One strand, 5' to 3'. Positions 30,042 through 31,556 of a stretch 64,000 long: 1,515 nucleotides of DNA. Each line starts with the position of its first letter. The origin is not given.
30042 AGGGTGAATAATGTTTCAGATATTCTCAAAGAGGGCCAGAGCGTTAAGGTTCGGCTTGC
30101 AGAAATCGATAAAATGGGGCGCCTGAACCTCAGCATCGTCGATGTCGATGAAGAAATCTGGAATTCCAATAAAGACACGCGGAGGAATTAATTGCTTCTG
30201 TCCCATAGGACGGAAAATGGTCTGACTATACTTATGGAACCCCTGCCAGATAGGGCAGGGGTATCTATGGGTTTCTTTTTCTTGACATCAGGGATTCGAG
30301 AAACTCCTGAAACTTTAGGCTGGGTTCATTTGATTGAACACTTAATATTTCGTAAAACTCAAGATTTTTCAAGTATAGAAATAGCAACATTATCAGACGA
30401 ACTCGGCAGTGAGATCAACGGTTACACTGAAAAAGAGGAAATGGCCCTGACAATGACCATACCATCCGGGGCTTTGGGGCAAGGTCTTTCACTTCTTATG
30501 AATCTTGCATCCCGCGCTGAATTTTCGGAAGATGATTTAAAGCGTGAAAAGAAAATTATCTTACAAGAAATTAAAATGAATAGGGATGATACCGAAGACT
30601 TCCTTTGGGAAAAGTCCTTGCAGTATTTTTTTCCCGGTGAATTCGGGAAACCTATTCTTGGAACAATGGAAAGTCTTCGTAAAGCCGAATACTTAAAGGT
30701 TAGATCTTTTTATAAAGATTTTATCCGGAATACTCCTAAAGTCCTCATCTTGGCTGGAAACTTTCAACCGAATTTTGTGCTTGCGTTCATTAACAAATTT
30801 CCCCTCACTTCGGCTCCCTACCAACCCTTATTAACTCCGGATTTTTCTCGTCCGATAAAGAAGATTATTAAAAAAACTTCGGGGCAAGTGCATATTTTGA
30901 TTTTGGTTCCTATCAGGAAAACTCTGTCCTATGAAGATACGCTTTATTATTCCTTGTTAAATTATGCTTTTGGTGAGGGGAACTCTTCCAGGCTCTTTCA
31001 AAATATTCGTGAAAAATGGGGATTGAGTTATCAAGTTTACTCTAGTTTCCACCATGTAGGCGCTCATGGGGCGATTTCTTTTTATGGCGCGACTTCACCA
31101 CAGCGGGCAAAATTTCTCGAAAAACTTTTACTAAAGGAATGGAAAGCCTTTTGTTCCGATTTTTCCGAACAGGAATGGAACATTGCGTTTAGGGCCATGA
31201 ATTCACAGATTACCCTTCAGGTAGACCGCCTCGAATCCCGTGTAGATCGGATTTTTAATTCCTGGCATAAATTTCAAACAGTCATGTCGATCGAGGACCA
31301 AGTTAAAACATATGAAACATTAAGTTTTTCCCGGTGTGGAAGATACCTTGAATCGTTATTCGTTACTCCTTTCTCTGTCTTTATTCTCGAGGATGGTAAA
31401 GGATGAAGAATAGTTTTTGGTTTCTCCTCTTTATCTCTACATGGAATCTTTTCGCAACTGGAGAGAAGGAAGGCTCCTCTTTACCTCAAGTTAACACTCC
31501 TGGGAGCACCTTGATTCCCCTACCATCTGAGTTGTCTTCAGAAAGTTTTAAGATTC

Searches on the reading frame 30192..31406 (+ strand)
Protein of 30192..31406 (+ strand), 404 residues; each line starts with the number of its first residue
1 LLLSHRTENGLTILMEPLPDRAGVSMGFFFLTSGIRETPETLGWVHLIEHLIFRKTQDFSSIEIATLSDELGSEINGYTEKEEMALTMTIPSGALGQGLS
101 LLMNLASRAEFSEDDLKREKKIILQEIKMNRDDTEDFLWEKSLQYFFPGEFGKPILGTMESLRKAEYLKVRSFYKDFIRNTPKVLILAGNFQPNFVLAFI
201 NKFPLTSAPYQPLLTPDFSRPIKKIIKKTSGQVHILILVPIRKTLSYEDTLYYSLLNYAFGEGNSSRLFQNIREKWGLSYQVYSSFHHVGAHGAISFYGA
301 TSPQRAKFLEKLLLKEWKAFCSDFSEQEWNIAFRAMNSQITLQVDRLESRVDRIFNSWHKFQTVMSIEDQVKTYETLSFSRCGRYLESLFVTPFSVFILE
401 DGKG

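Call 15: find_encoding_contigs(protein=window:30192-31406:+, flank=10000, max_places=2)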
Protein window:30192-31406:+ (404 aa): 3 contigs read that carry it; 1 place shown.
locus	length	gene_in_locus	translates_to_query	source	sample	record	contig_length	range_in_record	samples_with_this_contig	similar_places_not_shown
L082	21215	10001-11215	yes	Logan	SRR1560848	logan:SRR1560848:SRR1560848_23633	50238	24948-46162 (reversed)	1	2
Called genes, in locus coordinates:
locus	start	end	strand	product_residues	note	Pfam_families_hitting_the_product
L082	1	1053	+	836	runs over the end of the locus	PF01624:MutS_I, PF05188:MutS_II, PF05192:MutS_III, PF05190:MutS_IV, PF00488:MutS_V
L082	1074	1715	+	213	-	-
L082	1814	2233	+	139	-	PF02576:RimP_N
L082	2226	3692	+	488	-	PF08529:NusA_N, PF13184:KH_NusA_1st, PF26594:KH_NusA_2nd, PF13248:Zn_ribbon_3 (weak)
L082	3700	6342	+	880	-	PF04760:IF2_N, PF00009:GTP_EFTU, PF00071:Ras (faint), PF01926:MMR_HSR1, PF22042:EF-G_D2, PF11987:IF-2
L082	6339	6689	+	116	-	PF02033:RBFA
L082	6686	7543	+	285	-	PF01509:TruB_N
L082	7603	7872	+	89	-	PF00312:Ribosomal_S15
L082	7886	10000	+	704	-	PF01138:RNase_PH, PF03725:RNase_PH_C, PF03726:PNPase, PF01138:RNase_PH, PF00013:KH_1, PF00575:S1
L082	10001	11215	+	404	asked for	PF00675:Peptidase_M16, PF05193:Peptidase_M16_C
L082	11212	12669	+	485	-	PF07494:Reg_prop (faint)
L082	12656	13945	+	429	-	PF03739:LptF_LptG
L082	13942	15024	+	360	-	PF03739:LptF_LptG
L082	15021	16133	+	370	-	PF01702:TGT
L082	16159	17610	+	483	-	PF03023:MurJ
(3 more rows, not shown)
